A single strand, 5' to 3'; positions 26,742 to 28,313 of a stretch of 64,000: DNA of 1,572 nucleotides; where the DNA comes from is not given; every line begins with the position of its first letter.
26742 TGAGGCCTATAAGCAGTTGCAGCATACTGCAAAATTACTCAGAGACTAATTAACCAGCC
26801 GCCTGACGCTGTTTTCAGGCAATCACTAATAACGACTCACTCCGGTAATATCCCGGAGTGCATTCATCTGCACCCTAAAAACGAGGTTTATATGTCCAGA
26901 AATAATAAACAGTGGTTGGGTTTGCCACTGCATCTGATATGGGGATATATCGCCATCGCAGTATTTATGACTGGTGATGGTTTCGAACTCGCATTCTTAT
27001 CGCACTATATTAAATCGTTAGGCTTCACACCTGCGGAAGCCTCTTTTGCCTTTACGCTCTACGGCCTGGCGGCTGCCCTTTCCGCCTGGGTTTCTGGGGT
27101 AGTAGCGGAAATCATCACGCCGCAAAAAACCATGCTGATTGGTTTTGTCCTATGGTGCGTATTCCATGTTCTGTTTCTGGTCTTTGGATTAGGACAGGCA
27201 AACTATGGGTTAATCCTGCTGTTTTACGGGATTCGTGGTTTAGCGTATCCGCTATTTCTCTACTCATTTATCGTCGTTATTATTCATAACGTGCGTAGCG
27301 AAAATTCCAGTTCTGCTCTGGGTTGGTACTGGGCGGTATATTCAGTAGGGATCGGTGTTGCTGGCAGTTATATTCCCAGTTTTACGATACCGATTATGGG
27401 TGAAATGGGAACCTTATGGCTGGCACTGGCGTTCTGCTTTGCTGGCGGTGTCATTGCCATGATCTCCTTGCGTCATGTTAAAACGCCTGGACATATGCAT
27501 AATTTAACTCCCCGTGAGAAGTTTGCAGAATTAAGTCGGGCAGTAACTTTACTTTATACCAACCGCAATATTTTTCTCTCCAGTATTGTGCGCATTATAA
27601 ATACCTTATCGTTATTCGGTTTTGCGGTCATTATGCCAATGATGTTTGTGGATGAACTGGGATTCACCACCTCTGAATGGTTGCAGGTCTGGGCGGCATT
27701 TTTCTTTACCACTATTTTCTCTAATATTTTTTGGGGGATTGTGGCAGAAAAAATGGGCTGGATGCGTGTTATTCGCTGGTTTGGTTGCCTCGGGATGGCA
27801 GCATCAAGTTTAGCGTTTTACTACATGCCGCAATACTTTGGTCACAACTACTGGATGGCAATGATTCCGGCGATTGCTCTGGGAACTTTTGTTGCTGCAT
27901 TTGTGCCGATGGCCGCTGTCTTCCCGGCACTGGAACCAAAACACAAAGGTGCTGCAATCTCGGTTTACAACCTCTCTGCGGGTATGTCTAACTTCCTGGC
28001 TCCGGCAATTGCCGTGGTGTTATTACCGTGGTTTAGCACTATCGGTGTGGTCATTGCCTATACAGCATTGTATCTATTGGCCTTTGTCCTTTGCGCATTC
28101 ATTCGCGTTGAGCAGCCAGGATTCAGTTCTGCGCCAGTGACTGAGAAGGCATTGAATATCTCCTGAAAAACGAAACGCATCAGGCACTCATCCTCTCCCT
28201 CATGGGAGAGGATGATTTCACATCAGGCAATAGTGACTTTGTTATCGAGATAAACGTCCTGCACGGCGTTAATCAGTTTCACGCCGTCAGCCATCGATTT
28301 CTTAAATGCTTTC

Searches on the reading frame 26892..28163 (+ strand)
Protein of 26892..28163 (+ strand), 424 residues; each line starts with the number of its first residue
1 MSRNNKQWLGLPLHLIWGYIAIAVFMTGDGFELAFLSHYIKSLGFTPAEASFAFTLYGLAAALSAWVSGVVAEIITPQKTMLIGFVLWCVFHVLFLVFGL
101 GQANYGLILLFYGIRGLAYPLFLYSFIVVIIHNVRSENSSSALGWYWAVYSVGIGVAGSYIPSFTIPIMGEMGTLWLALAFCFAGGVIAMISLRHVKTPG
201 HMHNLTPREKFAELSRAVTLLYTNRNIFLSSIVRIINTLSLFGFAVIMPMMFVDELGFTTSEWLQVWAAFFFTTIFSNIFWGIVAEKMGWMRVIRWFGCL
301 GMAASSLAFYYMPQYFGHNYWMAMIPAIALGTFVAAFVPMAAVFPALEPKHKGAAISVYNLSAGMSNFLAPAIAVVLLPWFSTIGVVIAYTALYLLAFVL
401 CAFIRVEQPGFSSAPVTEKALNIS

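Call 25: find_homologous_proteins(query=window:26892-28163:+, max_evalue=1e-100)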
Query window:26892-28163:+ (424 aa): 591 proteins with E <= 1e-100 among 8000 candidates; the best 120 are listed.
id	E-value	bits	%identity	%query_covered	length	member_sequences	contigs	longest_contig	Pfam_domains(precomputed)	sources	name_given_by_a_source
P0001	0.0e+0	1058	85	88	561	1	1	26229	PF07690.22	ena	-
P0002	7.5e-276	933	100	100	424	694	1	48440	PF07690.22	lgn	-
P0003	2.1e-244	829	90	97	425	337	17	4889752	PF07690.22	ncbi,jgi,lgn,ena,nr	ncbi:RbtT/DalT/CsbX family MFS transporter [Enterobacter cloacae]|jgi:polyol permease family|nr:RbtT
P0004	3.4e-244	829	90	97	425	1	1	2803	PF07690.22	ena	-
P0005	5.4e-244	828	90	97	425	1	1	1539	PF07690.22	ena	-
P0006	8.2e-244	827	88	99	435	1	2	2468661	PF07690.22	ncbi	ncbi:RbtT/DalT/CsbX family MFS transporter [Enterobacter hormaechei]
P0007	9.4e-244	827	90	97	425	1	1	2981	PF12832.14,PF07690.22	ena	-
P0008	9.4e-244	827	88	99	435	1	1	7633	PF07690.22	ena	-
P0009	1.2e-243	827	88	99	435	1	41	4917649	PF07690.22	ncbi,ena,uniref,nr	ncbi:RbtT/DalT/CsbX family MFS transporter [Enterobacter hormaechei]|uniref:RbtT/DalT/CsbX family MF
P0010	1.2e-243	827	90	97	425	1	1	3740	PF07690.22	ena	-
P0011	1.7e-243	826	90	97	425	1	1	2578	PF07690.22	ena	-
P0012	1.7e-243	826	89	97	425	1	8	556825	PF07690.22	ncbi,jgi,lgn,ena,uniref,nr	ncbi:Ribitol/Xylitol/Arabitol transporter%2C MFS superfamily [Enterobacter hormaechei]|uniref:RbtT/D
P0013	1.7e-243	826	89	97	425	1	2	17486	PF07690.22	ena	-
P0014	2.0e-243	826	89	97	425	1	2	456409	PF07690.22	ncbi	ncbi:TPA: RbtT/DalT/CsbX family MFS transporter [Enterobacter hormaechei]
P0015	2.4e-243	826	89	97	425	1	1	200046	PF12832.14,PF07690.22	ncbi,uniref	ncbi:RbtT/DalT/CsbX family MFS transporter [Enterobacter hormaechei]|uniref:RbtT/DalT/CsbX family MF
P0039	2.1e-239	813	88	98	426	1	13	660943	PF07690.22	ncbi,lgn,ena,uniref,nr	ncbi:MFS family ribitol/xylitol/arabitol transporter [Buttiauxella gaviniae ATCC 51604]|uniref:MFS f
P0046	4.8e-237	805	87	97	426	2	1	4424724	PF07690.22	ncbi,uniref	ncbi:RbtT/DalT/CsbX family MFS transporter [Dryocola sp. BD613]|uniref:RbtT/DalT/CsbX family MFS tra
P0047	5.7e-237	805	87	99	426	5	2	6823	PF07690.22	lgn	-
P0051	1.9e-236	803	87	97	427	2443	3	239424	PF07690.22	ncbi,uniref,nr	ncbi:TPA: RbtT/DalT/CsbX family MFS transporter [Klebsiella pneumoniae]|uniref:RbtT/DalT/CsbX family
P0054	1.9e-233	793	84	100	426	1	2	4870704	PF07690.22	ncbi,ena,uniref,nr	ncbi:RbtT/DalT/CsbX family MFS transporter [Superficieibacter sp. HKU1]|uniref:RbtT/DalT/CsbX family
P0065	7.3e-232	788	84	97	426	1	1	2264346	PF07690.22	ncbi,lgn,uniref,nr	ncbi:cytochrome C biogenesis protein CcdA [Klebsiella sp. RIT-PI-d]|uniref:MFS transporter n=1 Tax=K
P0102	3.4e-214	730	80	97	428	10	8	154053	PF07690.22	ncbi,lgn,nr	ncbi:cytochrome C biogenesis protein CcdA [Salmonella enterica subsp. salamae]|nr:cytochrome C bioge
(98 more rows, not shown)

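Call 27: find_encoding_contigs(protein=P0003, flank=4000, max_places=2)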
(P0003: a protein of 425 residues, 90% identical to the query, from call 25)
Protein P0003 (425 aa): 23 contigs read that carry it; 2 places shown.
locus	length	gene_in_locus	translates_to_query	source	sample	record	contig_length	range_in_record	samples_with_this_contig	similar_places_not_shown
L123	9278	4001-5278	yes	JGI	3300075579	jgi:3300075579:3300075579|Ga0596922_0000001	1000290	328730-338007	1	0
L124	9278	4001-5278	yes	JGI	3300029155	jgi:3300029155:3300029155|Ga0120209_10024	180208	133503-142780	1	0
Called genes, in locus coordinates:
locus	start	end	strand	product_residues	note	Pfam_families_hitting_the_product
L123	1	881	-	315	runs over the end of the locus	PF13384:HTH_23 (weak), PF04198:Sugar-bind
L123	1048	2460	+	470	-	PF01232:Mannitol_dh, PF08125:Mannitol_dh_C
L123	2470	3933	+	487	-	PF00370:FGGY_N, PF02782:FGGY_C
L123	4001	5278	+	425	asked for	PF07690:MFS_1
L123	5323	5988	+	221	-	PF00702:Hydrolase, PF12710:HAD (weak), PF13419:HAD_2, PF13242:Hydrolase_like (weak)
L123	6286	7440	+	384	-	PF02746:MR_MLE_N, PF13378:MR_MLE_C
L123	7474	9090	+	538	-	PF00496:SBP_bac_5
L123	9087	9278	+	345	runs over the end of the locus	PF19300:BPD_transp_1_N (weak), PF00528:BPD_transp_1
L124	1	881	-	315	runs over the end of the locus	PF13384:HTH_23 (weak), PF04198:Sugar-bind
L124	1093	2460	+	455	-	PF01232:Mannitol_dh, PF08125:Mannitol_dh_C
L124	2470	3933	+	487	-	PF00370:FGGY_N, PF02782:FGGY_C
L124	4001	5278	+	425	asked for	PF07690:MFS_1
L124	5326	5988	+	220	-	PF00702:Hydrolase, PF12710:HAD (weak), PF13419:HAD_2, PF13242:Hydrolase_like (weak)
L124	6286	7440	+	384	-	PF02746:MR_MLE_N, PF13378:MR_MLE_C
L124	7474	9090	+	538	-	PF00496:SBP_bac_5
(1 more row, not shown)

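Call 28: find_encoding_contigs(protein=P0051, flank=4000, max_places=2)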
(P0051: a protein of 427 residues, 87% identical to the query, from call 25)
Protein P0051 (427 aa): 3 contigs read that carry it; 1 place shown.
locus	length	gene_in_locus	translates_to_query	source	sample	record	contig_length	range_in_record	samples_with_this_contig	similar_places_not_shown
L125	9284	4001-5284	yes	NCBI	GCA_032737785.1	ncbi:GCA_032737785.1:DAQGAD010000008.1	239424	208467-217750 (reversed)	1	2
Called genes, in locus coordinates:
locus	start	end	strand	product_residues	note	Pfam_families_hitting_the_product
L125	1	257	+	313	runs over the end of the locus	PF13384:HTH_23 (faint), PF04198:Sugar-bind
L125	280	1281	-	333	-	PF00356:LacI, PF00532:Peripla_BP_1, PF13407:Peripla_BP_4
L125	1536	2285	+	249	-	PF00106:adh_short, PF08659:KR, PF13561:adh_short_C2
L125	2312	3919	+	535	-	PF00370:FGGY_N, PF02782:FGGY_C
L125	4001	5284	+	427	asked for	PF07690:MFS_1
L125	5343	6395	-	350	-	PF01791:DeoC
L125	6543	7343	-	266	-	PF08543:Phos_pyr_kin, PF00294:PfkB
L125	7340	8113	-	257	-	PF02110:HK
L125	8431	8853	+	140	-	PF00582:Usp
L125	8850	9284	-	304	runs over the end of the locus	PF00126:HTH_1, PF03466:LysR_substrate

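Call 29: find_encoding_contigs(protein=P0039, flank=4000, max_places=2)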
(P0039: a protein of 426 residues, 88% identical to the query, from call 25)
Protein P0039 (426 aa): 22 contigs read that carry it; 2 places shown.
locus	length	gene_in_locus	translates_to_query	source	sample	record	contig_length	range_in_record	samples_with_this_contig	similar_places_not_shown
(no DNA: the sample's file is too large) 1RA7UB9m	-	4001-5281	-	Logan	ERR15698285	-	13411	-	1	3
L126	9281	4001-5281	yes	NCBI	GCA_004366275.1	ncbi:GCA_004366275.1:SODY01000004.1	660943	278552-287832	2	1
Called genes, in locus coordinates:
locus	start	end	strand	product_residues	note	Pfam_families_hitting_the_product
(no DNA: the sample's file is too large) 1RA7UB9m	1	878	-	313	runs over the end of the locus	PF13384:HTH_23 (faint), PF04198:Sugar-bind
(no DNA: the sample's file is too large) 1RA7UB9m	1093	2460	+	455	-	PF01232:Mannitol_dh, PF08125:Mannitol_dh_C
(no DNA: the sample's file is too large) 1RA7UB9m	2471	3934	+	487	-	PF00370:FGGY_N, PF02782:FGGY_C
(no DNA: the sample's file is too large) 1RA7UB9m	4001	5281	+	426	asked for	PF07690:MFS_1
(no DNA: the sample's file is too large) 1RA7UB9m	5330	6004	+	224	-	PF00702:Hydrolase, PF13419:HAD_2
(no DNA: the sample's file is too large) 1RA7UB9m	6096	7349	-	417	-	PF02653:BPD_transp_2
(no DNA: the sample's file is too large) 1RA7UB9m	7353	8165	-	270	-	PF00005:ABC_tran, PF02463:SMC_N (weak), PF13304:AAA_21 (faint)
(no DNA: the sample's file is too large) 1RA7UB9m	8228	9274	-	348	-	PF13407:Peripla_BP_4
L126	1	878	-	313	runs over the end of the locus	PF13384:HTH_23 (faint), PF04198:Sugar-bind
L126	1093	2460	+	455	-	PF01232:Mannitol_dh, PF08125:Mannitol_dh_C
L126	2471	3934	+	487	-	PF00370:FGGY_N, PF02782:FGGY_C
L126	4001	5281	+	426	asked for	PF07690:MFS_1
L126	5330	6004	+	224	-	PF00702:Hydrolase, PF12710:HAD (weak), PF13419:HAD_2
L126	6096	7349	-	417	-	PF02653:BPD_transp_2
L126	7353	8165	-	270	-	PF00005:ABC_tran, PF02463:SMC_N (weak), PF13304:AAA_21 (faint)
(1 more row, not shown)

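Call 37: find_encoding_contigs(protein=P0009, flank=3000, max_places=2)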
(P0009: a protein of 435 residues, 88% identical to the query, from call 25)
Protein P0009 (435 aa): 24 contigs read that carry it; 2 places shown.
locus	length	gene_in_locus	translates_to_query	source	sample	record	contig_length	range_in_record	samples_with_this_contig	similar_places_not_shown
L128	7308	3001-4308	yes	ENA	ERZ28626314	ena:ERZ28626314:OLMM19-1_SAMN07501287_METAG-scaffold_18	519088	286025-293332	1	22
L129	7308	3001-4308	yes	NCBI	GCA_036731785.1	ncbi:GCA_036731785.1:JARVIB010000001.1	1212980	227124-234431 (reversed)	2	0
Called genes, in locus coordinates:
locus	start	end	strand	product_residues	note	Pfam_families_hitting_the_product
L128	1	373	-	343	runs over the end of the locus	PF00356:LacI (weak), PF13377:Peripla_BP_3 (faint), PF00532:Peripla_BP_1, PF13407:Peripla_BP_4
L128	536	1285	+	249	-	PF00106:adh_short, PF08659:KR, PF13561:adh_short_C2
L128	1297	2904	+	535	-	PF00370:FGGY_N, PF02782:FGGY_C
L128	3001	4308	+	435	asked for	PF07690:MFS_1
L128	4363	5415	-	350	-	PF01791:DeoC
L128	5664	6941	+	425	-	PF03825:Nuc_H_symport, PF07690:MFS_1, PF12832:MFS_1_like, PF07690:MFS_1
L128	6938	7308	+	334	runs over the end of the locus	PF03747:ADP_ribosyl_GH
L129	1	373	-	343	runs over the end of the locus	PF00356:LacI (weak), PF13377:Peripla_BP_3 (faint), PF00532:Peripla_BP_1, PF13407:Peripla_BP_4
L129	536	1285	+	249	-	PF00106:adh_short, PF08659:KR, PF13561:adh_short_C2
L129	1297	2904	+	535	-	PF00370:FGGY_N, PF02782:FGGY_C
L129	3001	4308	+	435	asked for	PF07690:MFS_1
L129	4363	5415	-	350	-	PF01791:DeoC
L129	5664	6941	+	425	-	PF03825:Nuc_H_symport, PF07690:MFS_1, PF12832:MFS_1_like, PF07690:MFS_1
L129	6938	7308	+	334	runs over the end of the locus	PF03747:ADP_ribosyl_GH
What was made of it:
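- The same gene junction exists in Klebsiella and Enterobacter with other hairpins (calls 28, 37).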

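Call 38: find_encoding_contigs(protein=P0046, flank=3000, max_places=1)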
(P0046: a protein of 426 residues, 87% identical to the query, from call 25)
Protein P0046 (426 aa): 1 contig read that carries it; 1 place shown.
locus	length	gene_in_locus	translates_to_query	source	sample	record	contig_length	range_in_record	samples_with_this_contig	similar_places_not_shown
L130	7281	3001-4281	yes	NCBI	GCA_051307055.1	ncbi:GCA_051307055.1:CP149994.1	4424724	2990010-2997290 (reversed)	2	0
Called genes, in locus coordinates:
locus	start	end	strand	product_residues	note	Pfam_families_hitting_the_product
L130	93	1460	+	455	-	PF01232:Mannitol_dh, PF08125:Mannitol_dh_C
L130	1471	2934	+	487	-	PF00370:FGGY_N, PF02782:FGGY_C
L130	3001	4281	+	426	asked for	PF07690:MFS_1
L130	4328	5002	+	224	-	PF00702:Hydrolase, PF12710:HAD (weak), PF13419:HAD_2, PF13242:Hydrolase_like (weak)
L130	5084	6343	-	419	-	PF02653:BPD_transp_2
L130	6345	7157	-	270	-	PF00005:ABC_tran, PF02463:SMC_N (faint), PF13304:AAA_21 (weak)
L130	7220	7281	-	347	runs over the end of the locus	PF13407:Peripla_BP_4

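Call 39: find_encoding_contigs(protein=P0054, flank=3000, max_places=1)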
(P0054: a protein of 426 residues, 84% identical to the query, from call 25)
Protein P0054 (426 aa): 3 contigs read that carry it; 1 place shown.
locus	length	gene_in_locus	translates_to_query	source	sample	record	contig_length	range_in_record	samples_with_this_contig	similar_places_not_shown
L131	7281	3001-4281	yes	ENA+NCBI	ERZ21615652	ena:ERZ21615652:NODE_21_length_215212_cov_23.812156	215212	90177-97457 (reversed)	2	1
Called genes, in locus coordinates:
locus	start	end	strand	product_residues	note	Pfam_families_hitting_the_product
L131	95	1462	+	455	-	PF01232:Mannitol_dh, PF08125:Mannitol_dh_C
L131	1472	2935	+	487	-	PF00370:FGGY_N, PF02782:FGGY_C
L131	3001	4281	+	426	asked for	PF07690:MFS_1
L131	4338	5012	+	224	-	PF00702:Hydrolase, PF13419:HAD_2, PF13242:Hydrolase_like (weak)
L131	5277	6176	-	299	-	PF00781:DAGK_cat, PF19279:YegS_C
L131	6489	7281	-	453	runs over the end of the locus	PF01136:Peptidase_U32, PF16325:Peptidase_U32_C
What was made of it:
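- On Integrative genomic island attachment site: Klebsiella and Enterobacter have rbtT next to fbaB, and Superficieibacter has dalT-HAD next to yegS (calls 28, 37, 39)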

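Call 63: find_encoding_contigs(protein=P0102, flank=2500, max_places=1)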
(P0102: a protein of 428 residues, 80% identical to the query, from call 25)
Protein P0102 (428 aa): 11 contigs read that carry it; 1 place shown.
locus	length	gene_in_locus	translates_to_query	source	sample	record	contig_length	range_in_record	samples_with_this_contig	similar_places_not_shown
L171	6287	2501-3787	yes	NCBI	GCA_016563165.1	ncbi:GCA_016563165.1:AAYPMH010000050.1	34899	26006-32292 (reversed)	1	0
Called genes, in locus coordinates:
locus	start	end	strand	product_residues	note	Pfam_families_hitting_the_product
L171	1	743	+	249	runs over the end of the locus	PF00106:adh_short, PF08659:KR, PF13561:adh_short_C2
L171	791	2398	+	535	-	PF00370:FGGY_N, PF02782:FGGY_C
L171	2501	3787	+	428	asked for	PF07690:MFS_1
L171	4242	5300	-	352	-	PF04632:FUSC, PF13515:FUSC_2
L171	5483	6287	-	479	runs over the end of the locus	PF00324:AA_permease, PF03222:Trp_Tyr_perm (weak), PF13520:AA_permease_2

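Call 64: find_encoding_contigs(protein=P0047, flank=2500, max_places=1)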
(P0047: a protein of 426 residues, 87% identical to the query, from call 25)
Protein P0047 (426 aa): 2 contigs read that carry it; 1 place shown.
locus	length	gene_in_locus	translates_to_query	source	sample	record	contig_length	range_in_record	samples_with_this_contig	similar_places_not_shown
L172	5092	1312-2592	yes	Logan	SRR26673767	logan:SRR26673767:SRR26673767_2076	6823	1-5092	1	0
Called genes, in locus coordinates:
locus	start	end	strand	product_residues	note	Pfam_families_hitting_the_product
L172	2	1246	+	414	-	?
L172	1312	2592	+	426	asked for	PF07690:MFS_1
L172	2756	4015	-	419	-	PF02653:BPD_transp_2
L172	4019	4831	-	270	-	PF00005:ABC_tran, PF02463:SMC_N (faint), PF13304:AAA_21 (faint)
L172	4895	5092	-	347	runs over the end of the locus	PF13407:Peripla_BP_4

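Call 65: find_encoding_contigs(protein=P0065, flank=2500, max_places=1)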
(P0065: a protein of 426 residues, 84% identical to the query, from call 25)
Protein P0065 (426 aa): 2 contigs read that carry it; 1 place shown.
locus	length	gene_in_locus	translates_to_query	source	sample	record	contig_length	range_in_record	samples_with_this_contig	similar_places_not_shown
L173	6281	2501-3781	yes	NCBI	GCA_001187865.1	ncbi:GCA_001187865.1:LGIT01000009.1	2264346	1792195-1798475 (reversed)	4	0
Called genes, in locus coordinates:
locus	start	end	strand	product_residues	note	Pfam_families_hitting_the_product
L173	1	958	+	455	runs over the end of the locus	PF01232:Mannitol_dh, PF08125:Mannitol_dh_C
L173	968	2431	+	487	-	PF00370:FGGY_N, PF02782:FGGY_C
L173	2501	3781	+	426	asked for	PF07690:MFS_1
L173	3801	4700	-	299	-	PF00781:DAGK_cat, PF19279:YegS_C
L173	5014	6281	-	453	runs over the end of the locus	PF01136:Peptidase_U32, PF16325:Peptidase_U32_C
